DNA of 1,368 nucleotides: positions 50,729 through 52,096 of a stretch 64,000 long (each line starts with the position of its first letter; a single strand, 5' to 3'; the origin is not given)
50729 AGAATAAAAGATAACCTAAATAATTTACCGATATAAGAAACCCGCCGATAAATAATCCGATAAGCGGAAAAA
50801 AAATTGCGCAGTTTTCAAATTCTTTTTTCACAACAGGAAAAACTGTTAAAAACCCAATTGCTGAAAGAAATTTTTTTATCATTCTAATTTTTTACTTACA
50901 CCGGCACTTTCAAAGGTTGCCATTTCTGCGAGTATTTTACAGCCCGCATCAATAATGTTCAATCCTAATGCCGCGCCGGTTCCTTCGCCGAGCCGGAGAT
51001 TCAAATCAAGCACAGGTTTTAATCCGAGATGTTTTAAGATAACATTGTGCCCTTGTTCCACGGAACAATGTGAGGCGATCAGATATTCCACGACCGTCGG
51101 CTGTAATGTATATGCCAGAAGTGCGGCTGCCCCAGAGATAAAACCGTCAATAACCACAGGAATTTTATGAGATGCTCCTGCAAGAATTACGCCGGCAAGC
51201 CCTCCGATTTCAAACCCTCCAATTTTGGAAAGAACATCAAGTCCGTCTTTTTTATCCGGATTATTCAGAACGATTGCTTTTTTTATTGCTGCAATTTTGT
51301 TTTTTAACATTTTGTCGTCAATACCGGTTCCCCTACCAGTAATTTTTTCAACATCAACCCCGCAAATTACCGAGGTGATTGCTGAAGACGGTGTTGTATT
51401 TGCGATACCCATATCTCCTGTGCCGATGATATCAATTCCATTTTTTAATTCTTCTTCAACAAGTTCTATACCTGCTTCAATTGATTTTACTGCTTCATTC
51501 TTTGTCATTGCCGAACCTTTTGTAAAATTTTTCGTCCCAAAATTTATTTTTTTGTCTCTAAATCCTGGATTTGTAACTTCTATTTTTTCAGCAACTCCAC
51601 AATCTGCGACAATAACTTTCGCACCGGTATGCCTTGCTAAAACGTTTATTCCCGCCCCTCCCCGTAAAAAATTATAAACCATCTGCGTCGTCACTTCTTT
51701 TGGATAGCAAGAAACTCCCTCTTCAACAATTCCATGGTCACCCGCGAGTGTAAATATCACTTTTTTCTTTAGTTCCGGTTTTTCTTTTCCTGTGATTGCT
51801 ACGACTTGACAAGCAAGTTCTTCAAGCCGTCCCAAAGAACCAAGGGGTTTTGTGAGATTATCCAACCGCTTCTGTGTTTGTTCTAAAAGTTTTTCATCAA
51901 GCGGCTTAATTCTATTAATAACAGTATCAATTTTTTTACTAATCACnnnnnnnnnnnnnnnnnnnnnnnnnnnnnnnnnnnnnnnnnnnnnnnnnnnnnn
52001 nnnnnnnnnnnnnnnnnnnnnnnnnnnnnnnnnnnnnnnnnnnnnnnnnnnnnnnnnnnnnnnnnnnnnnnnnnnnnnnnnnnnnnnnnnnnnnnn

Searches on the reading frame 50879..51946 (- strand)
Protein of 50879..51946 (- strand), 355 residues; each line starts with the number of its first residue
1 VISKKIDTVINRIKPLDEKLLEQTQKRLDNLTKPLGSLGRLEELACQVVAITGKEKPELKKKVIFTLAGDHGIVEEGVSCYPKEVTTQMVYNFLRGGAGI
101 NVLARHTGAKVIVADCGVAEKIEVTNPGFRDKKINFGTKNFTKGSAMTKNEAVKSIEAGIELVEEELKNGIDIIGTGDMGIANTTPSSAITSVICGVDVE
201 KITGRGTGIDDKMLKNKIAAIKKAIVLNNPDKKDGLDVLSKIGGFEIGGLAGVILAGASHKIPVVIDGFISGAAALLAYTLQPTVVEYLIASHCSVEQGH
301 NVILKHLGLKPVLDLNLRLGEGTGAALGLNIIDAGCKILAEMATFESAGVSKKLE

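Call 10: search_protein_families(library=ncbifam, proteins=[window:50879-51946:-], max_evalue=0.00001)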
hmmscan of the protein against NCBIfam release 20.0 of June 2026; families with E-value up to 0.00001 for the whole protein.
window:50879-51946:- (355 aa): 2 families
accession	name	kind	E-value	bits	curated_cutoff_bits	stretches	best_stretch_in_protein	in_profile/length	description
NF000996.0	PRK00105.1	subfamily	1.9e-139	464.8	306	1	5-352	3-348/350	nicotinate-nucleotide--dimethylbenzimidazole phosphoribosyltransferase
TIGR03160.1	cobT_DBIPRT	equivalog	3.5e-138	460.4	319.3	1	17-350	2-334/334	nicotinate-nucleotide--dimethylbenzimidazole phosphoribosyltransferase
